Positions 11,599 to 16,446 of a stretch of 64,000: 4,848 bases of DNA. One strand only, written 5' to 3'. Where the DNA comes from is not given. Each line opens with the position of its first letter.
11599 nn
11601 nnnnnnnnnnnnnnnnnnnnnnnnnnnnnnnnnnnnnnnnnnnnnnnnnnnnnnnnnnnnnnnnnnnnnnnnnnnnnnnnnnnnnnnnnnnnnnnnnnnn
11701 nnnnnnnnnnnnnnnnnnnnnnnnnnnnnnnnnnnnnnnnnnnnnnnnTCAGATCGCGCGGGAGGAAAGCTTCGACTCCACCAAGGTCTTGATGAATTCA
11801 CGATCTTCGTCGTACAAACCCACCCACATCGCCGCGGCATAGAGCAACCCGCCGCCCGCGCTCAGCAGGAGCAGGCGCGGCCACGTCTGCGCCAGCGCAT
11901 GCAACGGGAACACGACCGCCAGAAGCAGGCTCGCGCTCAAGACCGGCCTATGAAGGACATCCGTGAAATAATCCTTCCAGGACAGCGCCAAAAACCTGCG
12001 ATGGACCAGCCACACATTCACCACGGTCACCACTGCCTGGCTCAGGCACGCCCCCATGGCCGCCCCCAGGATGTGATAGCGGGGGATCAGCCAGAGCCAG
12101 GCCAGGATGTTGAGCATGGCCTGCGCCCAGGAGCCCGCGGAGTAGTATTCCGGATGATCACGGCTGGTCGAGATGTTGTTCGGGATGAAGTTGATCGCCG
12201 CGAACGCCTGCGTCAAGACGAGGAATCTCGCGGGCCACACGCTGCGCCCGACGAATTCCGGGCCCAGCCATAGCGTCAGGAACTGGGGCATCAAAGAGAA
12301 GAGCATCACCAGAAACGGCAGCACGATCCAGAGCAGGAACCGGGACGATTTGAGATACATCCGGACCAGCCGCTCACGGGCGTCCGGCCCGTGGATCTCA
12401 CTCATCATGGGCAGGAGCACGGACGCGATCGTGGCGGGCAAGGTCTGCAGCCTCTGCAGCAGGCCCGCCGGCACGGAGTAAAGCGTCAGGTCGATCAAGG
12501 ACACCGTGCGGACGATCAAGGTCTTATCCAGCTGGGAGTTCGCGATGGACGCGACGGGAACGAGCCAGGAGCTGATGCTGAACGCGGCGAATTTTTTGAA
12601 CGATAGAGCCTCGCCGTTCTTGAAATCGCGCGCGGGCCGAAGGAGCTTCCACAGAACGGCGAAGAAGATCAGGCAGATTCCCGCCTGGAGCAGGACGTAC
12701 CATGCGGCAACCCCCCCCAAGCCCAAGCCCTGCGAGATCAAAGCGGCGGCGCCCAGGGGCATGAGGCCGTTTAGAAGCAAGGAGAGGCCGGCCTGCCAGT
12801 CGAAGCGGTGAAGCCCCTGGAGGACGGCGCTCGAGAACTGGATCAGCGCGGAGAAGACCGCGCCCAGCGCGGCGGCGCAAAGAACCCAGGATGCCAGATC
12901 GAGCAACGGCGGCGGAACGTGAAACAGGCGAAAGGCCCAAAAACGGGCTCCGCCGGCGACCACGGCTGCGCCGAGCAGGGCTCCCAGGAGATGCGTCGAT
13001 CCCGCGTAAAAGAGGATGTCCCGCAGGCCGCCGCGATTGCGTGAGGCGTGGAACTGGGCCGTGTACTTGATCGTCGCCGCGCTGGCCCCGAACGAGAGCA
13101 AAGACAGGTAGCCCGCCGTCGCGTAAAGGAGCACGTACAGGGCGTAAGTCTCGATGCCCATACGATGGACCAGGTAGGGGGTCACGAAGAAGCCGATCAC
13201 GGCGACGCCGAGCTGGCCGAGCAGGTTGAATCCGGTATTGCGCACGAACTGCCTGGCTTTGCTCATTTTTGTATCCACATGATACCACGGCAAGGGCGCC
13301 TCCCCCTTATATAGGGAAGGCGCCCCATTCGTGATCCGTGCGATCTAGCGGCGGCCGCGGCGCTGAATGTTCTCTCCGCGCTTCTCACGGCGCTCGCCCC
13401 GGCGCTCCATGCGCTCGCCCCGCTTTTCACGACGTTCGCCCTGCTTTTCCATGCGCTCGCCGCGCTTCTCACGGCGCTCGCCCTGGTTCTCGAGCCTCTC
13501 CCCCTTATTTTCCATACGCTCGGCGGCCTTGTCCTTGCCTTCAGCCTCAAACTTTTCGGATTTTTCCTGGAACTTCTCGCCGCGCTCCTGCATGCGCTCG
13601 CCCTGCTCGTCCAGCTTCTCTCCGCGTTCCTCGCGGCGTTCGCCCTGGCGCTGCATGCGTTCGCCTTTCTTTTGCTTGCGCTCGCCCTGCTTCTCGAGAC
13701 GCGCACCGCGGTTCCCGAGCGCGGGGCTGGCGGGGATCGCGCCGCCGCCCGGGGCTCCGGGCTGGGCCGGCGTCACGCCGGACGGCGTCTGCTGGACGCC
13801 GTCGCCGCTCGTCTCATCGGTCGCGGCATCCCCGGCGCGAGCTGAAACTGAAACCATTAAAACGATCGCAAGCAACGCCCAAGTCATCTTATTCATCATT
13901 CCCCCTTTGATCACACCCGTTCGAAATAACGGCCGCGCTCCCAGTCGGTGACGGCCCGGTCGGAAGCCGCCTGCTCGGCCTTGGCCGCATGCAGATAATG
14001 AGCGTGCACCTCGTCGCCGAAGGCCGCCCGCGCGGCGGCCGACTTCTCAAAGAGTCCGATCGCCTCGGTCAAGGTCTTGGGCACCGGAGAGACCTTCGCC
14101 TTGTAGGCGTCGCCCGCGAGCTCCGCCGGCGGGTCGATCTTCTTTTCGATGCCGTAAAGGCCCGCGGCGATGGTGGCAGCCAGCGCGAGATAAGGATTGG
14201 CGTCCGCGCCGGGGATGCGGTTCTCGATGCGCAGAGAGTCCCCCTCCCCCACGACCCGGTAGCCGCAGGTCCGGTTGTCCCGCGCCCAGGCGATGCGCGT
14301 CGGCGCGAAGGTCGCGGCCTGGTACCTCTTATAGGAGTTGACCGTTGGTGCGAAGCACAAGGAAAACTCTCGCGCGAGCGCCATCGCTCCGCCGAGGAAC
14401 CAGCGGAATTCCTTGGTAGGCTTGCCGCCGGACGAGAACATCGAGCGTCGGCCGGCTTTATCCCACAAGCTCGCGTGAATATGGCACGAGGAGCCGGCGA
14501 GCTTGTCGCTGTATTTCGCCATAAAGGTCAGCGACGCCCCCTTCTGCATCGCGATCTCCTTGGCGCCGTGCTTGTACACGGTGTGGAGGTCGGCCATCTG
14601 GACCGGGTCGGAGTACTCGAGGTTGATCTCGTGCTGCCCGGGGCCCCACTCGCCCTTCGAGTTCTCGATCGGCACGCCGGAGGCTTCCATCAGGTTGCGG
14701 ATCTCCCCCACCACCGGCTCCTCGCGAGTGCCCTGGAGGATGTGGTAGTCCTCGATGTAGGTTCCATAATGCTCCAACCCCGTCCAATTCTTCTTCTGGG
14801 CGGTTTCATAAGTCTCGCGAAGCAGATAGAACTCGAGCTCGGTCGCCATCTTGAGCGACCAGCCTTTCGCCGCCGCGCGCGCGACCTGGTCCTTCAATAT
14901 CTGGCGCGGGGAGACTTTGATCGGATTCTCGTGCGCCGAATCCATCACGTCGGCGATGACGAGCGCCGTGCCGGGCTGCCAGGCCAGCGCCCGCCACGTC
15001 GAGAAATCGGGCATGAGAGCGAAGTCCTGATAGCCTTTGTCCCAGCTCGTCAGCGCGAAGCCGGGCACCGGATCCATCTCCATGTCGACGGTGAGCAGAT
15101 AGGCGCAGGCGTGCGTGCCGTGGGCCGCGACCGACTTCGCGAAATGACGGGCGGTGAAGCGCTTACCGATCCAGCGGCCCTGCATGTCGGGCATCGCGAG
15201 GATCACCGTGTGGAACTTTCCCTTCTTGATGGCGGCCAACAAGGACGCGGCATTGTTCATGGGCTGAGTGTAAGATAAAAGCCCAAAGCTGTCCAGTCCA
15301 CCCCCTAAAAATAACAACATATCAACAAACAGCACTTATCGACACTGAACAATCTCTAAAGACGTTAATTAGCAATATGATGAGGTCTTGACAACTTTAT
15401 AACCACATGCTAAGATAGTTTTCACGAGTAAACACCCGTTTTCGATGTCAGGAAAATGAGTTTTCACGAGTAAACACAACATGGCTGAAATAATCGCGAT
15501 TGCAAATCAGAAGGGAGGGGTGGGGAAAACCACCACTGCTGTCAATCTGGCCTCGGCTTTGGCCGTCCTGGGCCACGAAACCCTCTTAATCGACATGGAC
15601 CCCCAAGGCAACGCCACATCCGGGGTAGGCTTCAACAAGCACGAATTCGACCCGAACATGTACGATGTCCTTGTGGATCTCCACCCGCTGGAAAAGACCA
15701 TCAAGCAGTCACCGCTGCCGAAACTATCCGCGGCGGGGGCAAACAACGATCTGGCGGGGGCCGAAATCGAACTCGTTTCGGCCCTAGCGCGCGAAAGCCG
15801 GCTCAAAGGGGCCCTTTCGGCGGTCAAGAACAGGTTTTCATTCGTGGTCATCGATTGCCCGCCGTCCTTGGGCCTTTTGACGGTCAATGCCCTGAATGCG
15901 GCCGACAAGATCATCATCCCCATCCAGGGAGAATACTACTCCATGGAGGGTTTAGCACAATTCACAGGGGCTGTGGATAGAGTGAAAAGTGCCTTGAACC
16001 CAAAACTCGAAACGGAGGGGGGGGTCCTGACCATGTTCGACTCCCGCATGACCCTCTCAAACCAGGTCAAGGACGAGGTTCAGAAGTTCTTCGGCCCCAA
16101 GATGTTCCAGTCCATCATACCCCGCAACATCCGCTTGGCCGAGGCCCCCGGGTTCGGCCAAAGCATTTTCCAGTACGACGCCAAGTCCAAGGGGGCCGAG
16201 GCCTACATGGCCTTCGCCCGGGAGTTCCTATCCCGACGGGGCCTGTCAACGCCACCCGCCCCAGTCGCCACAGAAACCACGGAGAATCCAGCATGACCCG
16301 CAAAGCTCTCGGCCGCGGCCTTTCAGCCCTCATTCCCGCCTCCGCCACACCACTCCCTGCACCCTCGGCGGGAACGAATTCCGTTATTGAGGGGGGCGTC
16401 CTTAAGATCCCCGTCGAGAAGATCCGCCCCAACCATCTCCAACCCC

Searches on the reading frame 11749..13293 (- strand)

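Call 47: search_protein_families(library=pfam, proteins=[window:11749-13293:-])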
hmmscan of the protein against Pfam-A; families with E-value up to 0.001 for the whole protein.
window:11749-13293:- (514 aa): 2 families
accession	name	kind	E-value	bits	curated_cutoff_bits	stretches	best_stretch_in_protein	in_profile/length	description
PF01943.22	Polysacc_synt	-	9.8e-13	48.6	28.2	1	17-301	2-274/274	Polysaccharide biosynthesis protein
PF01554.23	MatE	-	1.8e-05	24.9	24.9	1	33-172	11-149/161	MatE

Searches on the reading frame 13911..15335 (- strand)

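Call 47: search_protein_families(library=pfam, proteins=[window:13911-15335:-])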
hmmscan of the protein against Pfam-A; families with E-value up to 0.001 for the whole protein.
window:13911-15335:- (474 aa): 1 family
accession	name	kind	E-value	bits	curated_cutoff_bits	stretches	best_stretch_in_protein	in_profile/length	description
PF00120.29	Gln-synt_C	-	4.7e-93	312.4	24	1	141-470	2-344/344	Glutamine synthetase, catalytic domain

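Call 54: search_protein_families(library=ncbifam, proteins=[window:13911-15335:-], max_evalue=0.00001)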
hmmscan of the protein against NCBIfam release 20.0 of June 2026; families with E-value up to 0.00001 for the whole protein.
window:13911-15335:- (474 aa): 4 families
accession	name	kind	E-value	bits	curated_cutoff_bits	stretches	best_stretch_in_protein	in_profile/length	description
TIGR03105.1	gln_synth_III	equivalog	2.3e-68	230.7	469.6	1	92-471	46-434/435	type III glutamate--ammonia ligase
TIGR00653.1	GlnA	equivalog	9.9e-60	202.5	429.15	1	103-471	61-461/462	type I glutamate--ammonia ligase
NF045547.1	GGputSyn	equivalog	1.7e-54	185.2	650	1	106-466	74-438/438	gamma-glutamylputrescine synthetase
NF007006.0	PRK09469.1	equivalog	3.5e-24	85.2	845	1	212-412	196-399/469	glutamate--ammonia ligase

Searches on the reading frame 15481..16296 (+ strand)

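Call 47: search_protein_families(library=pfam, proteins=[window:15481-16296:+])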
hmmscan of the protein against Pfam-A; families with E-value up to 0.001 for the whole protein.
window:15481-16296:+ (271 aa): 7 families
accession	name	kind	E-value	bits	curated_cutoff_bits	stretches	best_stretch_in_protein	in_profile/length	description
PF13614.12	AAA_31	-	1.3e-59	201.6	27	1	3-177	2-176/177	AAA domain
PF01656.29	CbiA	-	2.4e-26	92.6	25.4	1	5-228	1-124/125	CobQ/CobB/MinD/ParA nucleotide binding domain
PF09140.17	MipZ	-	5.7e-13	49.2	20.7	2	4-42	2-40/262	ATPase MipZ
PF10609.15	ParA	-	1.8e-09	37.9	27.1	1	3-47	4-48/246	NUBPL iron-transfer P-loop NTPase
PF00142.24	Fer4_NifH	-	3.3e-08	33.8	25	1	10-47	7-44/271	4Fe-4S iron sulfur cluster binding proteins, NifH/frxC family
PF06564.18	CBP_BcsQ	-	3.7e-08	33.6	21.3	1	4-42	3-41/234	Cellulose biosynthesis protein BcsQ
PF02374.21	ArsA_ATPase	-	2.3e-06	27.5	24.3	1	10-44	8-42/305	Anion-transporting ATPase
